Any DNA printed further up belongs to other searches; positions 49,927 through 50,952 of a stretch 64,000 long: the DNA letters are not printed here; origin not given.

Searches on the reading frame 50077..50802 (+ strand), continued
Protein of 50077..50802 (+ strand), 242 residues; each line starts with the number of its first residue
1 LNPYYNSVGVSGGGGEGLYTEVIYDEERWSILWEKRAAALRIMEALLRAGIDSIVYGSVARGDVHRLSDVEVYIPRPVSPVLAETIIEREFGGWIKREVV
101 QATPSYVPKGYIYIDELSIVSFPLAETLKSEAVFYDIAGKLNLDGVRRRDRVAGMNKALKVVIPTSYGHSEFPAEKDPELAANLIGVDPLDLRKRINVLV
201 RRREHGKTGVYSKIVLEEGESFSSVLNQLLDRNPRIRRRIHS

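Call 31: find_encoding_contigs(protein=P0102, flank=5000, max_places=2)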
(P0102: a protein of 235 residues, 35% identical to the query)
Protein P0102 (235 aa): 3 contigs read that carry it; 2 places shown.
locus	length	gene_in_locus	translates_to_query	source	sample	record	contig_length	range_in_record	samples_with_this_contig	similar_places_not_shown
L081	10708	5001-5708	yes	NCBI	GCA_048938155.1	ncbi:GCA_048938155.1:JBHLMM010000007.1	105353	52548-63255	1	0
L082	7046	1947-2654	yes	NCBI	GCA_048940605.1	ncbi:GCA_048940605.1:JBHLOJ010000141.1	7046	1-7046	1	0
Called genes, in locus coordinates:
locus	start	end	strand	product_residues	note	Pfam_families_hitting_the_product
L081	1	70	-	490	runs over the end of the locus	PF01139:RtcB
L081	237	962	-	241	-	-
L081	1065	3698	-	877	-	PF22666:Glyco_hydro_2_N2, PF00703:Glyco_hydro_2, PF17786:Mannosidase_ig (weak), PF17753:Ig_mannosidase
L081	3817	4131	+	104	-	PF03091:CutA1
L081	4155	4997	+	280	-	-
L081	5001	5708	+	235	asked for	PF01909:NTP_transf_2 (weak)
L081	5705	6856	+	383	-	PF13353:Fer4_12 (weak), PF04055:Radical_SAM (faint)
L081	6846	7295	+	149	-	PF00583:Acetyltransf_1, PF13673:Acetyltransf_10, PF13508:Acetyltransf_7, PF08445:FR47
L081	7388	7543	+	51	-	-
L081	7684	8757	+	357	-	PF26356:Pelota_N, PF03464:eRF1_2, PF03465:eRF1_3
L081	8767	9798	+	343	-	PF04055:Radical_SAM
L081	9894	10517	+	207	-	-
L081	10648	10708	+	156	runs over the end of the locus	-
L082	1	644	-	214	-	PF02837:Glyco_hydro_2_N (faint), PF22666:Glyco_hydro_2_N2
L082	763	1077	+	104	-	PF03091:CutA1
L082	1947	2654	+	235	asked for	PF01909:NTP_transf_2 (weak)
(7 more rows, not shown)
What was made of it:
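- Lokiarchaeia carries a co-directional variant with NTase, radical SAM, GNAT and Pelota on one strand (call 31).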

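Call 32: find_encoding_contigs(protein=P0082, flank=5000, max_places=2)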
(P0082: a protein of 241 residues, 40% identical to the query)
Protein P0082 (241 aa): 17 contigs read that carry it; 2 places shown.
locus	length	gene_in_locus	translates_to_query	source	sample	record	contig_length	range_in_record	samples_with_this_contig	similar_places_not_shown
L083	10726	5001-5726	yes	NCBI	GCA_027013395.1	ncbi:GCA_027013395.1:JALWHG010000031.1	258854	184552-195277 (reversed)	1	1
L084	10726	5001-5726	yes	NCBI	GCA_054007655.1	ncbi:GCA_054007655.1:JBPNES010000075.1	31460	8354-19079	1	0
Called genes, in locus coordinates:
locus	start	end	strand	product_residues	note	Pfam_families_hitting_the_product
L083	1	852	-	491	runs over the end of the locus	PF13231:PMT_2, PF02366:PMT (weak)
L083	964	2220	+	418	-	-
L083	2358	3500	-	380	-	PF01546:Peptidase_M20, PF07687:M20_dimer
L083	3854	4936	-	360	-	PF02163:Peptidase_M50, PF17820:PDZ_6 (weak)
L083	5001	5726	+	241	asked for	PF01909:NTP_transf_2 (weak), PF18765:Polbeta (faint)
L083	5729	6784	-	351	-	PF26356:Pelota_N, PF03465:eRF1_3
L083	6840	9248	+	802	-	PF03104:DNA_pol_B_exo1, PF13482:RNase_H_2, PF00136:DNA_pol_B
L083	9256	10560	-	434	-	PF01751:Toprim (weak), PF13155:Toprim_2, PF13662:Toprim_4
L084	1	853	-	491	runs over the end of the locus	PF13231:PMT_2, PF02366:PMT (weak)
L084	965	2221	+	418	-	-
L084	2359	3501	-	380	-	PF01546:Peptidase_M20, PF07687:M20_dimer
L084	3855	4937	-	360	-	PF02163:Peptidase_M50, PF17820:PDZ_6 (weak)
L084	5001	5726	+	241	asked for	PF01909:NTP_transf_2 (weak), PF18765:Polbeta (faint)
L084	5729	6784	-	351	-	PF26356:Pelota_N, PF03465:eRF1_3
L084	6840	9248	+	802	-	PF03104:DNA_pol_B_exo1, PF13482:RNase_H_2, PF00136:DNA_pol_B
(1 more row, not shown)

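Call 33: find_encoding_contigs(protein=P0092, flank=5000, max_places=2)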
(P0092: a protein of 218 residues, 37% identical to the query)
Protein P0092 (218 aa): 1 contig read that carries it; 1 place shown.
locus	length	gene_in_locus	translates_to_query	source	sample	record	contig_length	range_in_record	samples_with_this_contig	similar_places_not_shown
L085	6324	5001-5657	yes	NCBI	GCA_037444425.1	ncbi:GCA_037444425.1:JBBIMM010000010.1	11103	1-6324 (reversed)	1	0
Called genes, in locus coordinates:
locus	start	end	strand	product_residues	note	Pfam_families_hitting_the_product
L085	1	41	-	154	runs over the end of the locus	PF00583:Acetyltransf_1, PF13420:Acetyltransf_4, PF13673:Acetyltransf_10, PF13508:Acetyltransf_7, PF08445:FR47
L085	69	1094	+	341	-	PF26356:Pelota_N, PF03465:eRF1_3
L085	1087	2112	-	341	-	PF04055:Radical_SAM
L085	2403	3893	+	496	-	PF01336:tRNA_anti-codon, PF00152:tRNA-synt_2, PF01409:tRNA-synt_2d (faint)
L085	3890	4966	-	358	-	PF02163:Peptidase_M50, PF13180:PDZ_2 (weak), PF17820:PDZ_6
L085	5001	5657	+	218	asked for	PF01909:NTP_transf_2, PF18765:Polbeta (weak)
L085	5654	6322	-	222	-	?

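Call 34: find_homologous_proteins(query=A1, max_evalue=0.00001)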
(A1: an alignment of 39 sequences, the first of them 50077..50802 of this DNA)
Query A1 (39 sequences) (242 aa, profile of the alignment): 1953 proteins with E <= 0.00001 among 8000 candidates; the best 120 are listed.
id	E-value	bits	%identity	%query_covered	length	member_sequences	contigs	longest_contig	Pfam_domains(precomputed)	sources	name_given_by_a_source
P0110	1.2e-95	337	42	93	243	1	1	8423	PF01909.30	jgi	jgi:predicted nucleotidyltransferase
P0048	1.9e-95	337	43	92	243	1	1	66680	PF01909.30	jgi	jgi:predicted nucleotidyltransferase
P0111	2.7e-94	333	42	90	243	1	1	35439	PF01909.30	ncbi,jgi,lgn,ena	-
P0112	7.7e-94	331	43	92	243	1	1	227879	PF01909.30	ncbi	-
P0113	8.3e-94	331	46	91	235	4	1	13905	PF01909.30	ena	-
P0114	8.8e-94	331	43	90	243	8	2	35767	PF18765.8,PF01909.30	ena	-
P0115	9.5e-94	331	45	92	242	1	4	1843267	PF01909.30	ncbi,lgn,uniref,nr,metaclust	ncbi:DNA polymerase beta domain protein region [Pyrolobus fumarii 1A]|uniref:protein adenylyltransfe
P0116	9.6e-94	331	45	91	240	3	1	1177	PF01909.30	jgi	-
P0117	1.0e-93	331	43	91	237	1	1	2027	PF18765.8,PF01909.30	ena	-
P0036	1.1e-93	331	44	92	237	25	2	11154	PF01909.30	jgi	-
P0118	1.4e-93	331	42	91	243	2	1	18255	PF01909.30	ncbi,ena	-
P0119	2.7e-93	330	40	91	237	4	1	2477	PF18765.8,PF01909.30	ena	-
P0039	2.8e-93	330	45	91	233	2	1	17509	PF01909.30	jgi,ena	-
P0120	3.0e-93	329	43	92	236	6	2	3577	PF01909.30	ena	-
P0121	3.1e-93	329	43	93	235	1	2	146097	PF01909.30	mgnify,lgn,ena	mgnify:CR=1 FL=1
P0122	4.0e-93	329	38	91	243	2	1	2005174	PF01909.30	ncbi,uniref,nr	ncbi:nucleotidyltransferase domain-containing protein [Pyrofollis japonicus]|uniref:nucleotidyltrans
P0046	4.1e-93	329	44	92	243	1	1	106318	PF01909.30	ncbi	-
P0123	5.4e-93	329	41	90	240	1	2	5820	PF01909.30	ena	-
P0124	5.4e-93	329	41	90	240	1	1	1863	PF01909.30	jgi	-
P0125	7.3e-93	328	42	92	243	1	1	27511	PF01909.30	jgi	jgi:hypothetical protein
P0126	7.6e-93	328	41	91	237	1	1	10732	PF18765.8,PF01909.30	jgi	-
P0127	8.6e-93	328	41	92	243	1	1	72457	PF01909.30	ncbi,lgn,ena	-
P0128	8.6e-93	328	44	91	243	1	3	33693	PF18765.8,PF01909.30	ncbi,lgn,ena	-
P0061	8.8e-93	328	45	90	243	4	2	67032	PF01909.30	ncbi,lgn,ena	-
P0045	8.9e-93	328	44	91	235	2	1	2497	PF01909.30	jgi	-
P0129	9.7e-93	328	41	90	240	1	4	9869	PF01909.30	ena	-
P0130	1.1e-92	328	41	90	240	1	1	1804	PF01909.30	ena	-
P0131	1.2e-92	327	41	90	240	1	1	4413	PF01909.30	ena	-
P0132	1.2e-92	327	42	90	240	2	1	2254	PF01909.30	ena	-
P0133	1.3e-92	327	42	92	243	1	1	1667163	PF01909.30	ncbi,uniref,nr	ncbi:nucleotidyltransferase domain-containing protein [Hyperthermus butylicus]|uniref:protein adenyl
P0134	1.5e-92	327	46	92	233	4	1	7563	PF01909.30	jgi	-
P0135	1.7e-92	327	40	93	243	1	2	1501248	PF01909.30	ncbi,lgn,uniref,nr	ncbi:DNA polymerase subunit beta [Pyrodictium occultum]|uniref:protein adenylyltransferase n=1 Tax=P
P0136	1.8e-92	327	40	90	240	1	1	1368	PF01909.30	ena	-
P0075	1.9e-92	327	41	91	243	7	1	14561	PF01909.30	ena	-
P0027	1.9e-92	327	43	92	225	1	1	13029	PF01909.30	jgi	-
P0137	1.9e-92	327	43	91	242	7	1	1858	PF01909.30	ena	-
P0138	2.0e-92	327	42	91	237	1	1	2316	PF01909.30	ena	-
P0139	2.0e-92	327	41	91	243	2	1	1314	PF01909.30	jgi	-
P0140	2.5e-92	326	40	92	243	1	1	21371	PF01909.30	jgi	jgi:predicted nucleotidyltransferase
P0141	2.5e-92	326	45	91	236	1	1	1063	PF01909.30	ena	-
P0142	2.7e-92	326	44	91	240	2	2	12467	PF01909.30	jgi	-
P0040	2.8e-92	326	44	91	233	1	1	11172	PF01909.30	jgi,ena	-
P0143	2.9e-92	326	41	90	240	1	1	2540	PF01909.30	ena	-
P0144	3.1e-92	326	41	90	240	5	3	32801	PF01909.30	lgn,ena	-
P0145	3.2e-92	326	42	91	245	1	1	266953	PF01909.30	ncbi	-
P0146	3.4e-92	326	42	90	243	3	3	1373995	PF01909.30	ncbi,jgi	jgi:hypothetical protein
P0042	3.6e-92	326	45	91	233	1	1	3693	PF01909.30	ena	-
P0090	3.7e-92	326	35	92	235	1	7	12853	PF18765.8,PF01909.30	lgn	-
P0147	3.8e-92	326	42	91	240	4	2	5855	PF18765.8,PF01909.30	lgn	-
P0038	4.2e-92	326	45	91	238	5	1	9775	PF01909.30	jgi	-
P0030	4.7e-92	326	43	92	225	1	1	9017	PF01909.30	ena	-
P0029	4.8e-92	326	44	92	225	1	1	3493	PF01909.30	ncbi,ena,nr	ncbi:MAG: nucleotidyltransferase domain-containing protein [Thaumarchaeota archaeon]|nr:nucleotidylt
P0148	5.3e-92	325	45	92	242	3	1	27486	PF01909.30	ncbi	-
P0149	5.4e-92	325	41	91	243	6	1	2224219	PF01909.30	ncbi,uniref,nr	ncbi:nucleotidyltransferase domain-containing protein [Pyrodictium abyssi]|uniref:Nucleotidyltransfe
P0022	5.6e-92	325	46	92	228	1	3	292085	PF18765.8,PF01909.30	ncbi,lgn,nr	ncbi:MAG: nucleotidyltransferase domain-containing protein [Aigarchaeota archaeon]|nr:nucleotidyltra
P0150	7.0e-92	325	40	92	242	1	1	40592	PF01909.30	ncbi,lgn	ncbi:MAG: nucleotidyltransferase domain-containing protein [Pyrodictiaceae archaeon]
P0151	7.3e-92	325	45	91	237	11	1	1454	PF01909.30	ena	-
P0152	7.3e-92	325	43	92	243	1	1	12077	PF01909.30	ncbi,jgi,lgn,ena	-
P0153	8.5e-92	325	41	90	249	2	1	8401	PF01909.30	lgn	-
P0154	8.7e-92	325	43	91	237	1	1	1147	PF01909.30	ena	-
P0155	9.8e-92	324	42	91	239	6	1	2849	PF01909.30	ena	-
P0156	1.0e-91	324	45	90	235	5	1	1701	PF01909.30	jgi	-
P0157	1.2e-91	324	41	90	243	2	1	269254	PF01909.30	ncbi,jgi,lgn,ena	-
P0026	1.2e-91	324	44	92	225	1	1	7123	PF01909.30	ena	-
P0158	1.3e-91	324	41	90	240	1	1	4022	PF01909.30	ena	-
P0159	1.5e-91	324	44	91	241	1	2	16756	PF01909.30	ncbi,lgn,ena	-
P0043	1.9e-91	324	44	91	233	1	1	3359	PF01909.30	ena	-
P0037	2.3e-91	323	46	91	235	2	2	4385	PF01909.30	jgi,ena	-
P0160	2.3e-91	323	35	92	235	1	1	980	PF18765.8,PF01909.30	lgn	-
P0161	2.4e-91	323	42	91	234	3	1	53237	PF01909.30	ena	-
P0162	2.5e-91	323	44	93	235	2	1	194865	PF01909.30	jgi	jgi:predicted nucleotidyltransferase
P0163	2.5e-91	323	35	92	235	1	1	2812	PF18765.8,PF01909.30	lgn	-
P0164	2.5e-91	323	42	91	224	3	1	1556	PF01909.30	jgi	-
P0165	2.6e-91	323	42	93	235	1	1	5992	PF01909.30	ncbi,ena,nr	ncbi:MAG TPA: nucleotidyltransferase domain-containing protein [Acidobacteriota bacterium]|nr:nucleo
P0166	2.7e-91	323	44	90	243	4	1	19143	PF01909.30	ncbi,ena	-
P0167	3.1e-91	323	43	91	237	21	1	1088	PF18765.8,PF01909.30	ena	-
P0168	3.1e-91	323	43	91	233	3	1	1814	PF01909.30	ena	-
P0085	3.4e-91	323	40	91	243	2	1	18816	PF01909.30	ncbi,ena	-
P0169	4.1e-91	322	44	91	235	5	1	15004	PF01909.30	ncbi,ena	-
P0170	4.1e-91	322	41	91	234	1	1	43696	PF01909.30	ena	-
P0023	4.2e-91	322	44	92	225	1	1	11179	PF01909.30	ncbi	-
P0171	5.0e-91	322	43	90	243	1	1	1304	PF01909.30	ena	-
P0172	5.0e-91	322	41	91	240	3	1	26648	PF01909.30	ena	-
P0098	5.2e-91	322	35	92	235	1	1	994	PF18765.8,PF01909.30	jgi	jgi:uncharacterized protein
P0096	5.2e-91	322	35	92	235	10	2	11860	PF18765.8,PF01909.30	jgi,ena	-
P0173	5.2e-91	322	41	92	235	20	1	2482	PF01909.30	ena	-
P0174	6.2e-91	322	41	92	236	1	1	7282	PF01909.30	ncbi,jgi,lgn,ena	-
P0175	6.4e-91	322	43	92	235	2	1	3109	PF01909.30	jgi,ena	-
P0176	6.7e-91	322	36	92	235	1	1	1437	PF18765.8,PF01909.30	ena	-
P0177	6.9e-91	322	42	91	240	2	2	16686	PF01909.30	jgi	-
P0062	8.1e-91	321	41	91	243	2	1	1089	PF01909.30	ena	-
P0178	8.7e-91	321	42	92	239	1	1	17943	PF01909.30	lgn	-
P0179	8.9e-91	321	43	93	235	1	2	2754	PF01909.30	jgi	jgi:hypothetical protein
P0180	9.2e-91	321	43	91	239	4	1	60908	PF01909.30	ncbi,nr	ncbi:MAG: nucleotidyltransferase [Thermoprotei archaeon]|nr:MAG: nucleotidyltransferase [Thermoprote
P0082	9.5e-91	321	40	92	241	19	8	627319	PF18765.8,PF01909.30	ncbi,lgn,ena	-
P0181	9.8e-91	321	34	92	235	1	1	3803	PF01909.30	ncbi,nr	ncbi:MAG: nucleotidyltransferase domain-containing protein [Candidatus Lokiarchaeota archaeon]|nr:nu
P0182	1.0e-90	321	42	93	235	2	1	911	PF01909.30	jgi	jgi:predicted nucleotidyltransferase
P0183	1.0e-90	321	43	91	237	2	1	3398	PF18765.8,PF01909.30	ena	-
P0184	1.1e-90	321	33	92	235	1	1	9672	PF01909.30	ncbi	-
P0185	1.1e-90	321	40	92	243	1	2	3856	PF01909.30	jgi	-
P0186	1.1e-90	321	43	93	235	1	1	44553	PF01909.30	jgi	jgi:hypothetical protein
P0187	1.2e-90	321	41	92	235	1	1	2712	PF01909.30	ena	-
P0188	1.2e-90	321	41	92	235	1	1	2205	PF01909.30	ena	-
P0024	1.2e-90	321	44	92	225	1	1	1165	PF01909.30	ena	-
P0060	1.3e-90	321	45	90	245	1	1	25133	PF01909.30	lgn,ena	-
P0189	1.3e-90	321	42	93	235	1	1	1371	PF01909.30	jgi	jgi:predicted nucleotidyltransferase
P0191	1.5e-90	321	41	93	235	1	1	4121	PF01909.30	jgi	jgi:predicted nucleotidyltransferase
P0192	1.5e-90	321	42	91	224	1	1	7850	PF01909.30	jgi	-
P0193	1.5e-90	321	41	92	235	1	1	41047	PF01909.30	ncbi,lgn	-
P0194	1.6e-90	320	40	91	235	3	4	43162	PF01909.30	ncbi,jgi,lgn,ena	-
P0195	1.6e-90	320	43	90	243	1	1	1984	PF01909.30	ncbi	-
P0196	1.7e-90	320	41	91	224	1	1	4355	PF01909.30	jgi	-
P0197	1.7e-90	320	43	90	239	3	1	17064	PF01909.30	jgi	-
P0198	1.8e-90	320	38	92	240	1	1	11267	PF01909.30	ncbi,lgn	ncbi:MAG: nucleotidyltransferase domain-containing protein [Thermoprotei archaeon]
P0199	1.8e-90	320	43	91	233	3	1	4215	PF01909.30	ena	-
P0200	1.8e-90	320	39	92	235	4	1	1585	PF01909.30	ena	-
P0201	1.9e-90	320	42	91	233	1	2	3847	PF01909.30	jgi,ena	-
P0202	1.9e-90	320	41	92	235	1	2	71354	PF01909.30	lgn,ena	-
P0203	2.4e-90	320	40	90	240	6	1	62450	PF18765.8,PF01909.30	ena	-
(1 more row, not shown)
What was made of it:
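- UniRef automatically names cultured members 'protein adenylyltransferase' (call 34).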

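Call 35: find_encoding_contigs(protein=P0133, flank=6000, max_places=1)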
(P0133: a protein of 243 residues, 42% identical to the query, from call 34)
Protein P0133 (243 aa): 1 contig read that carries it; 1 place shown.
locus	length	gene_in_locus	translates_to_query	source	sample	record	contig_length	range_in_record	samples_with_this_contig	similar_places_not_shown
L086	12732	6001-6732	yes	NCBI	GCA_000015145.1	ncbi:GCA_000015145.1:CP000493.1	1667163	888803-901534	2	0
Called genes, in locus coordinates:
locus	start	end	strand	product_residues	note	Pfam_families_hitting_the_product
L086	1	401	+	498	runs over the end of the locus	PF01978:TrmB (faint), PF00152:tRNA-synt_2 (faint), PF01409:tRNA-synt_2d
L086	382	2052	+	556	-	PF03484:B5, PF17759:tRNA_synthFbeta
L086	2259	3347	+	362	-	PF00579:tRNA-synt_1b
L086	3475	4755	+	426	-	PF01751:Toprim, PF13662:Toprim_4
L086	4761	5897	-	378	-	PF02163:Peptidase_M50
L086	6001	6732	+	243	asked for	PF01909:NTP_transf_2 (weak)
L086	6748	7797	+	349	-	PF13353:Fer4_12 (weak), PF04055:Radical_SAM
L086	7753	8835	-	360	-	PF26356:Pelota_N, PF03465:eRF1_3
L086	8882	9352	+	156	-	PF00583:Acetyltransf_1, PF13673:Acetyltransf_10, PF13508:Acetyltransf_7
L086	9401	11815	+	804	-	PF03104:DNA_pol_B_exo1, PF10108:DNA_pol_B_exo2 (weak), PF13482:RNase_H_2, PF00136:DNA_pol_B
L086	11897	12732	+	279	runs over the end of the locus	PF00009:GTP_EFTU (faint), PF00350:Dynamin_N (faint), PF02421:FeoB_N (faint), PF03193:RsgA_GTPase, PF01926:MMR_HSR1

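Call 36: find_encoding_contigs(protein=P0115, flank=6000, max_places=1)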
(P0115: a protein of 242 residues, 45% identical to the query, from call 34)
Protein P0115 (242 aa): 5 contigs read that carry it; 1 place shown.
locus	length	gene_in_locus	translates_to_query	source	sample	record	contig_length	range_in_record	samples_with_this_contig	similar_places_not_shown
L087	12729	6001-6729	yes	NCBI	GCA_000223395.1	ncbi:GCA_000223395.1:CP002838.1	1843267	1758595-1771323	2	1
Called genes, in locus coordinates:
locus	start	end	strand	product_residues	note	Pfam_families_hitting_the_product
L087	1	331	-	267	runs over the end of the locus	PF00288:GHMP_kinases_N (faint), PF08544:GHMP_kinases_C (faint)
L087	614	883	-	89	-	PF01402:RHH_1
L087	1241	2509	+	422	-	PF00330:Aconitase, PF28406:AcnX_3rd (faint)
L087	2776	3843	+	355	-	-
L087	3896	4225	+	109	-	PF01247:Ribosomal_L35Ae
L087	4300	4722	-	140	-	-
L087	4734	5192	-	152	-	PF00588:SpoU_methylase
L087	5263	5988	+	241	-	PF02811:PHP, PF13263:PHP_C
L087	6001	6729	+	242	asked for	PF01909:NTP_transf_2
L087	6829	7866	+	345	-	PF04055:Radical_SAM, PF13353:Fer4_12 (weak)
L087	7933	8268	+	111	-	-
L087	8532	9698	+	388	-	PF05559:DUF763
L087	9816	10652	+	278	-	PF13230:GATase_4 (weak)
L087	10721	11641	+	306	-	PF00005:ABC_tran, PF13304:AAA_21 (weak)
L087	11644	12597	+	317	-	PF12679:ABC2_membrane_2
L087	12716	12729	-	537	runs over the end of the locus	PF00324:AA_permease, PF03845:Spore_permease, PF13520:AA_permease_2, PF18765:Polbeta (faint), PF01909:NTP_transf_2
